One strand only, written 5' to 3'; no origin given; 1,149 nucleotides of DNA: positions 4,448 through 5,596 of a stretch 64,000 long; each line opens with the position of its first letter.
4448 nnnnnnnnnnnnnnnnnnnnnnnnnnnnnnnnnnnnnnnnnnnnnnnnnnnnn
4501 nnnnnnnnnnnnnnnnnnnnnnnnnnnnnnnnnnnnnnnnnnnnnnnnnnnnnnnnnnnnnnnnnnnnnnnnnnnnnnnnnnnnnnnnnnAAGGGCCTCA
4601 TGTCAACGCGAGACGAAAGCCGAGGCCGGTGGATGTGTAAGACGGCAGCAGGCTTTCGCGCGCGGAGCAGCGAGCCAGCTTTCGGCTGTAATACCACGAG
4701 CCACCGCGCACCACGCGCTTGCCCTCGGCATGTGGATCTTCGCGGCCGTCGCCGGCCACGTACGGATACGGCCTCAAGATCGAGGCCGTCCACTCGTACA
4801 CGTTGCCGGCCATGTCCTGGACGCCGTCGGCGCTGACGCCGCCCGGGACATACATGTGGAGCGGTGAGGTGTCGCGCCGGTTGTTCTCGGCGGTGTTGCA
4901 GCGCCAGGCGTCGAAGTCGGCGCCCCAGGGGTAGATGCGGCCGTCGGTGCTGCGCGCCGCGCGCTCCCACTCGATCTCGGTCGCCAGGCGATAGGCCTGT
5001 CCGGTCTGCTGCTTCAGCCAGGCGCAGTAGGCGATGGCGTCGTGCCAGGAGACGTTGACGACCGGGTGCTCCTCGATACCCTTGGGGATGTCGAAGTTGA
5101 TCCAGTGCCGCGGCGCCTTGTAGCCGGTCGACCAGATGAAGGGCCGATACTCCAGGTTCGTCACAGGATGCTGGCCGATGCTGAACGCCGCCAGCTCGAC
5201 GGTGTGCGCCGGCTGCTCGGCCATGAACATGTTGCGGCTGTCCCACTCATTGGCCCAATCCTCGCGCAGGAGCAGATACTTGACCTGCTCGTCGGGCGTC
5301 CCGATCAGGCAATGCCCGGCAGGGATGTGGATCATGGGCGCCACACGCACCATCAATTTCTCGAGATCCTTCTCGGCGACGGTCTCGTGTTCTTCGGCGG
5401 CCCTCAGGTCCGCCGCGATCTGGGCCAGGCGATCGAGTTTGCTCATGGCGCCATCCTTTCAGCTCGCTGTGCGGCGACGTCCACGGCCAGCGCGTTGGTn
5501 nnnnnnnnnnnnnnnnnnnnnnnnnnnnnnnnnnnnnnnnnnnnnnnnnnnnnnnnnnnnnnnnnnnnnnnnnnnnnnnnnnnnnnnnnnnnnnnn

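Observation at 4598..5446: FGE-sulfatase-family protein without the formylglycine-generating Cys pair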

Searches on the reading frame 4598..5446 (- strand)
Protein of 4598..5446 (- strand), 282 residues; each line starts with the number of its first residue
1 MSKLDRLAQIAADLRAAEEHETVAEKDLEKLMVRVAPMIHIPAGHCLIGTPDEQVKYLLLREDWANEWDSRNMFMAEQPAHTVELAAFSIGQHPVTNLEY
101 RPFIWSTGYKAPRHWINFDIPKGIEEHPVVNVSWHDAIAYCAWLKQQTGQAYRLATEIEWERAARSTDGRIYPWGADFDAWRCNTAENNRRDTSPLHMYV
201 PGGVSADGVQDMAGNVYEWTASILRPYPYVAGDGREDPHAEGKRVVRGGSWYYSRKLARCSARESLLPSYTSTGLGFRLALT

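Call 3: search_protein_families(library=pfam, proteins=[window:4598-5446:-], max_evalue=0.01)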
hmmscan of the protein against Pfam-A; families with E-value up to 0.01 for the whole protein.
window:4598-5446:- (282 aa): 1 family
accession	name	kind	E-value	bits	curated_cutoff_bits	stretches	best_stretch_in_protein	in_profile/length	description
PF03781.23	FGE-sulfatase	-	5.6e-47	161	23.3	1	36-280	3-254/255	Sulfatase-modifying factor enzyme 1-like domain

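Call 4: search_protein_families(library=ncbifam, proteins=[window:4598-5446:-], max_evalue=0.01)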
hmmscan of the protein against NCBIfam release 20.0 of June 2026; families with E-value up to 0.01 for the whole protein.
window:4598-5446:- (282 aa): 8 families
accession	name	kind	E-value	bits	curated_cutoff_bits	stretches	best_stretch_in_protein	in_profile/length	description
TIGR03440.2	egtB_TIGR03440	equivalog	6.6e-29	101.2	360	2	125-280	272-413/413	ergothioneine biosynthesis protein EgtB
NF041186.1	SenA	equivalog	1.5e-28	100.3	420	2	126-280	270-381/382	selenoneine synthase SenA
TIGR03525.2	GldK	equivalog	3.9e-21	75.8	350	1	125-279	218-403/408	T9SS ring complex lipoprotein PorK/GldK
NF051459.1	pyoverdine_PvdO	equivalog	5.9e-20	71.5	500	1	36-280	34-277/280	dihydropyoverdine dehydrogenase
TIGR04344.1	ovoA_Nterm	equivalog_domain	1.8e-17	63.4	400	1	130-279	298-443/444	5-histidylcysteine sulfoxide synthase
TIGR02171.1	Fb_sc_TIGR02171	subfamily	1.7e-09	36.3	544.35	1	149-281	156-281/912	TIGR02171 family lipoprotein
TIGR03524.1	GldJ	equivalog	0.00051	18.8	458.2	0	207-226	348-367/559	gliding motility lipoprotein GldJ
TIGR03530.1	GldJ_short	equivalog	0.0012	17.9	382.9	0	188-233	280-326/396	gliding motility lipoprotein GldJ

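Call 5: search_solved_structures(query=window:4598-5446:-, max_evalue=0.001, show_alignments=4)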
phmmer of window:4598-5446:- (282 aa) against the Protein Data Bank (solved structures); distinct sequences matched with E-value up to 0.001: 31.
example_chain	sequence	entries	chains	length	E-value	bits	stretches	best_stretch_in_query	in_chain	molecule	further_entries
7spq_A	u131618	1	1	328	1.6e-38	136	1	71-281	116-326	Serine/threonine kinase ToxD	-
7ml6_A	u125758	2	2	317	1.1e-26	97.2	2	177-280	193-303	CalU17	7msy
6vqp_A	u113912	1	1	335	1.6e-26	96.7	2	177-280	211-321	CalU17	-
6muj_A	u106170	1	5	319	1.1e-20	77.5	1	123-280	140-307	Formylglycine-generating enzyme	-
2q17_A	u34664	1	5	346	1.5e-20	77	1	123-280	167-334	formylglycine generating enzyme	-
4x8b_A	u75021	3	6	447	6e-20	75.1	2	118-277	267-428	Sulfoxide synthase EgtB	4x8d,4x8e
2afy_X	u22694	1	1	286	2.8e-19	72.9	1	126-280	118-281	Sulfatase modifying factor 1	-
2aft_X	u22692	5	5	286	2.8e-19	72.9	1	126-280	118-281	Sulfatase modifying factor 1 | Sulfatase-modifying factor 1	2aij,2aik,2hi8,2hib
5ssx_A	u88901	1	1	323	3e-19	72.8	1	126-280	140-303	Formylglycine-generating enzyme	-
31dc_A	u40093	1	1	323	3.4e-19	72.6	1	126-280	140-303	Formylglycine-generating enzyme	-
2aii_X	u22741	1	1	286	3.7e-19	72.5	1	126-280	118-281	Sulfatase modifying factor 1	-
5ssy_A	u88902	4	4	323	3.8e-19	72.5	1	126-280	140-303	Formylglycine-generating enzyme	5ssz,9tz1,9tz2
8aru_A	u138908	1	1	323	4.3e-19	72.3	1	126-280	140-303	Formylglycine-generating enzyme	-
1y1e_X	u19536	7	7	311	4.4e-19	72.3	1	126-280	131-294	C-alpha-formyglycine-generating enzyme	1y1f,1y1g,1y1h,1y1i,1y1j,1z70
1y4j_A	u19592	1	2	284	1.6e-17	67.1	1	126-280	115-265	Sulfatase modifying factor 2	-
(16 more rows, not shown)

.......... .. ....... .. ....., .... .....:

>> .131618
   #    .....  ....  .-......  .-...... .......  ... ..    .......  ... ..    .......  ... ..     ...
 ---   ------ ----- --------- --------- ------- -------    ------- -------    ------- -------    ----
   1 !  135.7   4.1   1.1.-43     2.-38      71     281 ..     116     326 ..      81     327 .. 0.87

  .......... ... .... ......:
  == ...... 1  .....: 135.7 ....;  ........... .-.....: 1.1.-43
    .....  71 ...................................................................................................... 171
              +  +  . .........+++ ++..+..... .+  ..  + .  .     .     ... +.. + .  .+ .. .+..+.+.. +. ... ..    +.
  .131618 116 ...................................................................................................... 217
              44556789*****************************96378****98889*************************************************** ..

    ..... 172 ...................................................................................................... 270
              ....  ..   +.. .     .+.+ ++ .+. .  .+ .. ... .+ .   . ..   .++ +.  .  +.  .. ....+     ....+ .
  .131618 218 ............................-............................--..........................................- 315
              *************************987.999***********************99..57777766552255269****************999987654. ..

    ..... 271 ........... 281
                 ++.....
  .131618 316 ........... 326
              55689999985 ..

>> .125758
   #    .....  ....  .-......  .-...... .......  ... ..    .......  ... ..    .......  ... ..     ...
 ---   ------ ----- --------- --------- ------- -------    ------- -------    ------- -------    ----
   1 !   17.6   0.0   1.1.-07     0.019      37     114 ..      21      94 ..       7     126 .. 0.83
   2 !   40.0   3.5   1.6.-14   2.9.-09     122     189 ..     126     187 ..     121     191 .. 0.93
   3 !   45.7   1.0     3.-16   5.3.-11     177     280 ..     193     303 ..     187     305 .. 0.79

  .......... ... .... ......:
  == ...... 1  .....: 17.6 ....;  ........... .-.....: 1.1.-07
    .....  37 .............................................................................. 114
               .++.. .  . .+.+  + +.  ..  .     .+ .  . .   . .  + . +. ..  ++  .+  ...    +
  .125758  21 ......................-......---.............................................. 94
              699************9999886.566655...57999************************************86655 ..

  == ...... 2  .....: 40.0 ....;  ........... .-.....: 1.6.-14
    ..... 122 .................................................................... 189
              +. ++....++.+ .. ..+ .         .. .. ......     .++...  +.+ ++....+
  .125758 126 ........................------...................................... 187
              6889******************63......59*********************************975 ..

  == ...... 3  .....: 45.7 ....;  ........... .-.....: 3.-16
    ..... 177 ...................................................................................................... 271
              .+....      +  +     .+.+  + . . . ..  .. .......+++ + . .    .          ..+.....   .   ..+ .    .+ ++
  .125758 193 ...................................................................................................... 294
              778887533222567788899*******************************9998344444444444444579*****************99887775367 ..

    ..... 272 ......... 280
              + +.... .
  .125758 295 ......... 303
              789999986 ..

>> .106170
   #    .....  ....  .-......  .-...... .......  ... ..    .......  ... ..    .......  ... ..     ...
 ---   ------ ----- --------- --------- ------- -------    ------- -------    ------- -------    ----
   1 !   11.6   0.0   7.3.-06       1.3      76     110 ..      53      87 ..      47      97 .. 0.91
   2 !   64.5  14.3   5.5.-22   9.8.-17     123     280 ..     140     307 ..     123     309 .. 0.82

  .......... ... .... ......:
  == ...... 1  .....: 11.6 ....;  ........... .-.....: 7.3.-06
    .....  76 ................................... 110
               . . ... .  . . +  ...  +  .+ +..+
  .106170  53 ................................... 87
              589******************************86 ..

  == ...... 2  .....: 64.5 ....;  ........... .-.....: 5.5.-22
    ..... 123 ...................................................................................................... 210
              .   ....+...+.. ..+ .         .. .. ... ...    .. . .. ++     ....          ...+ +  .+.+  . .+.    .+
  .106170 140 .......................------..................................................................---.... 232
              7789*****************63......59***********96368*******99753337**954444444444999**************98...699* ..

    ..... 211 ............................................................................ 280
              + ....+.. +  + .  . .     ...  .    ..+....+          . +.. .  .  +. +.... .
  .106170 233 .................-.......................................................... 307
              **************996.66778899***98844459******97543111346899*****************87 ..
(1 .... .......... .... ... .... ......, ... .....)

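Call 6: find_homologous_proteins(query=window:4598-5446:-, max_evalue=1e-10)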
Query window:4598-5446:- (282 aa): 5311 proteins with E <= 1e-10 among 8000 candidates; the best 120 are listed.
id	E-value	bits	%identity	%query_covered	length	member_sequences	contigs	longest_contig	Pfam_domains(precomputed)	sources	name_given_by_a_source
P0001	4.0e-184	629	94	100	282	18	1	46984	PF03781.23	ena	-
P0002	2.7e-164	564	83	100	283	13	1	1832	PF03781.23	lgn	-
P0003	5.3e-161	553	81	100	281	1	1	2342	PF03781.23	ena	-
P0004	2.4e-159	548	81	100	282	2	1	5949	PF03781.23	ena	-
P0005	9.8e-134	463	70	99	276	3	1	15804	PF03781.23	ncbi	-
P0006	2.0e-109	384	65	86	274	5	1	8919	PF03781.23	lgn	-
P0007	7.1e-105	369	59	93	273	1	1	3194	PF03781.23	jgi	jgi:formylglycine-generating enzyme required for sulfatase activity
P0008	3.6e-104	366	59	93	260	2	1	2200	PF03781.23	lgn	-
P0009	4.9e-103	363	57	95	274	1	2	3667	PF03781.23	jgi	jgi:formylglycine-generating enzyme required for sulfatase activity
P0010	2.1e-102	361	57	94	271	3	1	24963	PF03781.23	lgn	-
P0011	2.7e-101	357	60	87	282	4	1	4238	PF03781.23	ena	-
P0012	4.3e-101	356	61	89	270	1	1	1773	PF03781.23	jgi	jgi:formylglycine-generating enzyme required for sulfatase activity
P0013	7.6e-101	355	54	99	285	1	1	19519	PF03781.23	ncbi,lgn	-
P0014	1.2e-100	355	59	87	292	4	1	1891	PF03781.23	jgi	jgi:toxoflavin biosynthesis protein ToxD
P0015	6.9e-99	349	60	88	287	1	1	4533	PF03781.23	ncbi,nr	ncbi:MAG: SUMF1/EgtB/PvdO family nonheme iron enzyme [Chloroflexi bacterium]|nr:SUMF1/EgtB/PvdO fami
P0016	7.9e-99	349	42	86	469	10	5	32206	PF03781.23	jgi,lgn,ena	jgi:formylglycine-generating enzyme required for sulfatase activity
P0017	8.5e-99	349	58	87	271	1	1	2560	PF03781.23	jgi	jgi:formylglycine-generating enzyme required for sulfatase activity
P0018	2.8e-98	347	59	88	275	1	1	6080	PF03781.23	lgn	-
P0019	7.6e-98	346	59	89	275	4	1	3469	PF03781.23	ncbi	-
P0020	1.5e-97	345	54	99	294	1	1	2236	PF03781.23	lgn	-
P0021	5.1e-97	343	59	87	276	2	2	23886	PF03781.23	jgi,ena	-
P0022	9.1e-97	342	53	98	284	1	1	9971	PF03781.23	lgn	-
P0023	1.9e-96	341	48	73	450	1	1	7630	PF03781.23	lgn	-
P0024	2.9e-96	340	59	87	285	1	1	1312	PF03781.23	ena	-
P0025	3.0e-96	340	57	87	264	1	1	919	PF03781.23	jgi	jgi:formylglycine-generating enzyme required for sulfatase activity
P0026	1.6e-95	338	58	91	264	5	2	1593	PF03781.23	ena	-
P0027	4.0e-95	337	47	73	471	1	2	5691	PF03781.23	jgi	jgi:formylglycine-generating enzyme required for sulfatase activity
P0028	4.1e-95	337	58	87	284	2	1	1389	PF03781.23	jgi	jgi:toxoflavin biosynthesis protein ToxD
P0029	5.7e-95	336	48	73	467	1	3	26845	PF03781.23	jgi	jgi:formylglycine-generating enzyme required for sulfatase activity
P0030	8.1e-95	336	53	98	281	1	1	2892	PF03781.23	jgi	jgi:toxoflavin biosynthesis protein ToxD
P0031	1.2e-94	335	58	87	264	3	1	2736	PF03781.23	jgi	jgi:formylglycine-generating enzyme required for sulfatase activity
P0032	1.3e-94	335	55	89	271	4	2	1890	PF03781.23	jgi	-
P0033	1.7e-94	335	57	87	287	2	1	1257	PF03781.23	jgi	jgi:toxoflavin biosynthesis protein ToxD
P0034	2.6e-94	334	55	94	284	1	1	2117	PF03781.23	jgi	jgi:toxoflavin biosynthesis protein ToxD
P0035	3.1e-94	334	59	87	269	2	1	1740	PF03781.23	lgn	-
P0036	3.4e-94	334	58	87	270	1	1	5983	PF03781.23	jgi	jgi:formylglycine-generating enzyme required for sulfatase activity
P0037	6.7e-94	333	55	92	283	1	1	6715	PF03781.23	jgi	jgi:toxoflavin biosynthesis protein ToxD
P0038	1.5e-93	332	54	89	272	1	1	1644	PF03781.23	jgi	jgi:formylglycine-generating enzyme required for sulfatase activity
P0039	2.0e-93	331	49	73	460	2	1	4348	PF03781.23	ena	-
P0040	2.1e-93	331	56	92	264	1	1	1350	PF03781.23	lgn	-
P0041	2.2e-93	331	57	87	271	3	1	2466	PF03781.23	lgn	-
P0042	2.4e-93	331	41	92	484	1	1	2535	PF03781.23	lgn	-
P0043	6.5e-93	329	58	89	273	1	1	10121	PF03781.23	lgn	-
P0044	8.7e-93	329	56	90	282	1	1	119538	PF03781.23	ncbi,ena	-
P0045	2.0e-92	328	56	87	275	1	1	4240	PF03781.23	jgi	jgi:toxoflavin biosynthesis protein ToxD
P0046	4.0e-92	327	45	74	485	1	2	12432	PF03781.23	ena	-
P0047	6.1e-92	326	57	87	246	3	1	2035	PF03781.23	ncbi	-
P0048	1.0e-91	326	55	91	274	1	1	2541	PF03781.23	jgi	-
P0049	1.4e-91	325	53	94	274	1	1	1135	PF03781.23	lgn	-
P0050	1.7e-91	325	48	72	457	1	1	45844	PF03781.23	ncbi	-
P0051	2.2e-91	324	52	99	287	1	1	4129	PF03781.23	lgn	-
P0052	2.4e-91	324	47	73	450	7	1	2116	PF03781.23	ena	-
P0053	2.4e-91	324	56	89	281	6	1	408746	PF03781.23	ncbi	-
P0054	2.9e-91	324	54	92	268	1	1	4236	PF03781.23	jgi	jgi:toxoflavin biosynthesis protein ToxD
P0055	3.9e-91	324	57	89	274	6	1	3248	PF03781.23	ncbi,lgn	-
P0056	8.2e-91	323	49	72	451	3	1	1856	PF03781.23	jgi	jgi:formylglycine-generating enzyme required for sulfatase activity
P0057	1.0e-90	322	53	96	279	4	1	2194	PF03781.23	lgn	-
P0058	1.9e-90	321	56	88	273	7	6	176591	PF03781.23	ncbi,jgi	jgi:formylglycine-generating enzyme required for sulfatase activity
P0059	2.0e-90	321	55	90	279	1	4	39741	PF03781.23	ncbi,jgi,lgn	-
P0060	2.2e-90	321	55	88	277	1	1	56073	PF03781.23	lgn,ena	-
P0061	2.3e-90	321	45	74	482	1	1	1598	PF03781.23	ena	-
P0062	3.0e-90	321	55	91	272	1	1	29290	PF03781.23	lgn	-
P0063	3.2e-90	321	54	88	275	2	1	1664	PF03781.23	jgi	jgi:toxoflavin biosynthesis protein ToxD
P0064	3.6e-90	320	55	87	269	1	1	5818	PF03781.23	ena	-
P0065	3.7e-90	320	55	88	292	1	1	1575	PF03781.23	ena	-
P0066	4.4e-90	320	43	86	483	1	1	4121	PF03781.23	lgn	-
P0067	5.5e-90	320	55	91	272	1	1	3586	PF03781.23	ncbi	-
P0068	6.1e-90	320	54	90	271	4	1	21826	PF03781.23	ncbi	-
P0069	7.4e-90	319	54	88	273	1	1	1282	PF03781.23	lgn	-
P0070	7.6e-90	319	52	93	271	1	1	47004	PF03781.23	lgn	-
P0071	1.5e-89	318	54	90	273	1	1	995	PF03781.23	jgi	jgi:formylglycine-generating enzyme required for sulfatase activity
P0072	1.6e-89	318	55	89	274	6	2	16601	PF03781.23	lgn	-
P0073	1.6e-89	318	54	88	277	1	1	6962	PF03781.23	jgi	jgi:formylglycine-generating enzyme required for sulfatase activity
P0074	1.6e-89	318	47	73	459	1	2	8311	PF03781.23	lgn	-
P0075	1.7e-89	318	43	75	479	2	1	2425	PF03781.23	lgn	-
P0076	2.1e-89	318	53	89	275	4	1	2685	PF03781.23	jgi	-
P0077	2.5e-89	318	47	73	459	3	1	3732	PF03781.23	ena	-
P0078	2.7e-89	318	55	87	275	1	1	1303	PF03781.23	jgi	jgi:formylglycine-generating enzyme required for sulfatase activity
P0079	2.8e-89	318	52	94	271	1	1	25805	PF03781.23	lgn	-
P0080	2.8e-89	318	45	74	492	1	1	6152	PF03781.23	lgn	-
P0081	3.0e-89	317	59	87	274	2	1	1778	PF03781.23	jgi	-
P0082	3.2e-89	317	54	91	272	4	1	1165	PF03781.23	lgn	-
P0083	4.2e-89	317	56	89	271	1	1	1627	PF03781.23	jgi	jgi:toxoflavin biosynthesis protein ToxD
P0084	4.6e-89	317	55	89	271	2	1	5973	PF03781.23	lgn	-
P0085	4.9e-89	317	54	90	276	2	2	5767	PF03781.23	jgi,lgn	jgi:formylglycine-generating enzyme required for sulfatase activity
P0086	7.1e-89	316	44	86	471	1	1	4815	PF03781.23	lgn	-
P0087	7.5e-89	316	49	72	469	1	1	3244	PF03781.23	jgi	jgi:formylglycine-generating enzyme required for sulfatase activity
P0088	7.9e-89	316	54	88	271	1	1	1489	PF03781.23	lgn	-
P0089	8.2e-89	316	55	91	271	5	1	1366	PF03781.23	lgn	-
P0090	8.6e-89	316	55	89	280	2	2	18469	PF03781.23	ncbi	-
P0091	1.1e-88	316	48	72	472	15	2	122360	PF03781.23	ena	-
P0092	1.1e-88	316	46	72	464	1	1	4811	PF03781.23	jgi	jgi:formylglycine-generating enzyme required for sulfatase activity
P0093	1.1e-88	316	54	89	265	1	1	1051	PF03781.23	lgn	-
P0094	1.4e-88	315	49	72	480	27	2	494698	PF03781.23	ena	-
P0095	1.4e-88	315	54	86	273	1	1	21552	PF03781.23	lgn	-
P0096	1.5e-88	315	55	88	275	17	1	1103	PF03781.23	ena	-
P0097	1.5e-88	315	56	88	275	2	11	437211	PF03781.23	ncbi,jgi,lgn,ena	jgi:formylglycine-generating enzyme required for sulfatase activity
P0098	1.7e-88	315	52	91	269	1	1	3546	PF03781.23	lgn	-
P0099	1.9e-88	315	57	86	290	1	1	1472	PF03781.23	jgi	jgi:formylglycine-generating enzyme required for sulfatase activity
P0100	2.1e-88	315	56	89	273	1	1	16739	PF03781.23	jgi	jgi:toxoflavin biosynthesis protein ToxD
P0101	2.8e-88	314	42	86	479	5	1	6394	PF03781.23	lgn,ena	-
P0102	2.9e-88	314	51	95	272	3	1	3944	PF03781.23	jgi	jgi:toxoflavin biosynthesis protein ToxD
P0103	4.0e-88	314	53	88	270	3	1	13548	PF03781.23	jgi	jgi:toxoflavin biosynthesis protein ToxD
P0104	4.3e-88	314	54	89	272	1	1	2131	PF03781.23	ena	-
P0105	4.5e-88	314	55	84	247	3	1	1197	PF03781.23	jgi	jgi:formylglycine-generating enzyme required for sulfatase activity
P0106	4.5e-88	314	54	86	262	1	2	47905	PF03781.23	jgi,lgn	jgi:formylglycine-generating enzyme required for sulfatase activity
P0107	4.7e-88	314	55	91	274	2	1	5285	PF03781.23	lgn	-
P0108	6.4e-88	313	55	88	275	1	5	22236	PF03781.23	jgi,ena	jgi:Uncharacterized conserved protein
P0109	7.0e-88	313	43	76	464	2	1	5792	PF03781.23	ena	-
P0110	7.5e-88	313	55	88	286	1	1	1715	PF03781.23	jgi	jgi:toxoflavin biosynthesis protein ToxD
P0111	7.7e-88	313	56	86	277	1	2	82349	PF03781.23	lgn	-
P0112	1.0e-87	312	45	73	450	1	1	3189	PF03781.23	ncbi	-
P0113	1.1e-87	312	56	86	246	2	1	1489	PF03781.23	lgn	-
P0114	1.1e-87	312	41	86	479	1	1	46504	PF03781.23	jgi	-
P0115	1.5e-87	312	53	88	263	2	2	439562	PF03781.23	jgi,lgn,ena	-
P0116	1.7e-87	312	54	88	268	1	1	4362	PF03781.23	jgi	jgi:toxoflavin biosynthesis protein ToxD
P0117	2.1e-87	311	54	88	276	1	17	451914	PF03781.23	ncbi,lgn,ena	-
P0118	2.2e-87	311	44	74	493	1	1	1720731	PF03781.23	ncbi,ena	-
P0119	2.2e-87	311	54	89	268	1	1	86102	PF03781.23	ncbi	-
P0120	2.4e-87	311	54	89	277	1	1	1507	PF03781.23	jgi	jgi:toxoflavin biosynthesis protein ToxD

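Call 7: find_related_loci(query=window:4598-5446:-, collection=genome_contigs, flank=10000)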
Query window:4598-5446:- (282 aa) in genome_contigs; peptide patterns used: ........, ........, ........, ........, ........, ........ (x = any residue, [..] = any of these).
599 stretches matched a pattern (row limit reached: there are more); 528 encode a relative of the query (tblastn E <= 1e-3); the best 80 are kept; 80 distinct loci.
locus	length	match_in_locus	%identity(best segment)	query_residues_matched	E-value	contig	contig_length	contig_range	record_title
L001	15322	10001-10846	95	1-282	0e+0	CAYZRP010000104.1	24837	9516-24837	MAG TPA_asm: uncultured Anaerolineales bacterium isolate SRP298887_co1_48 genome assembly, contig: NODE_1743_length_2483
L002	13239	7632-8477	83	1-282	4e-165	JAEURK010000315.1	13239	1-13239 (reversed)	MAG: Anaerolineales bacterium isolate new MAG-275 k141_4066269, whole genome shotgun sequence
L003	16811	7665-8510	84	1-282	3e-158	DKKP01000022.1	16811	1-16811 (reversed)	MAG TPA_asm: Anaerolineales bacterium UBA6663 UBA6663_contig_6330, whole genome shotgun sequence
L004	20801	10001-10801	50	13-280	2e-86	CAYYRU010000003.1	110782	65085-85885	MAG TPA_asm: uncultured Anaerolinea sp. isolate SRP294416_co1_152 genome assembly, contig: NODE_149_length_110782_cov_9.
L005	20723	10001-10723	54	38-280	3e-83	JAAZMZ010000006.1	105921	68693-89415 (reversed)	MAG: Leptolinea sp. isolate AS27yjCOA_114 10690_AS27, whole genome shotgun sequence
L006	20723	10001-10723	52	38-280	3e-81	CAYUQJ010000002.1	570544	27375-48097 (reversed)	MAG TPA_asm: uncultured Leptolinea sp. isolate binchicken_co27_78 genome assembly, contig: NODE_10_length_570544_cov_59.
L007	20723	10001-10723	53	38-280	5e-81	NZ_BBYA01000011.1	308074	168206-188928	Leptolinea tardivitalis strain YMTK-2, whole genome shotgun sequence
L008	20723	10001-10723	52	38-280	2e-80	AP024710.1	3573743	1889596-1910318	Leptolinea sp. HRD-7 DNA, complete genome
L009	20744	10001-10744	49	34-280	2e-77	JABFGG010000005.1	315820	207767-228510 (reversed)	MAG: Chloroflexota bacterium isolate CFX15 c_000000000005, whole genome shotgun sequence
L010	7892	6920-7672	43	30-279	1e-57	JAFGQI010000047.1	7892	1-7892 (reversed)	MAG: Anaerolineales bacterium isolate Zod_Metabat.740 k87_3055258, whole genome shotgun sequence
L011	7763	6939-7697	41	20-280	6e-54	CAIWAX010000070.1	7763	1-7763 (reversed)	MAG: uncultured Anaerolineae bacterium isolate Umea3p4_bin-0630 genome assembly, contig: bin-0630:070/496, whole genome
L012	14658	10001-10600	46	77-282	6e-47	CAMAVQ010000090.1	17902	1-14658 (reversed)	MAG: Gemmatimonas phototrophica isolate MaH-09apr19-249 genome assembly, contig: MaH-09apr19-C7657, whole genome shotgun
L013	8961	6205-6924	39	23-282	2e-46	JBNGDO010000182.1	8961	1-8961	MAG: Anaerolineae bacterium isolate E05-031 bin70.fa-182, whole genome shotgun sequence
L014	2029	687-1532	35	2-279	8e-46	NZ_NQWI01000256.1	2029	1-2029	Candidatus Viridilinea mediisalina strain Kir15-3F NODE_1803_length_2029_cov_135.067, whole genome shotgun sequence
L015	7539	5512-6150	37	13-281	1e-43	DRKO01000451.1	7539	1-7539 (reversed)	MAG TPA_asm: Chloroflexota bacterium isolate HyVt-442 HyVt-442_k145_8432, whole genome shotgun sequence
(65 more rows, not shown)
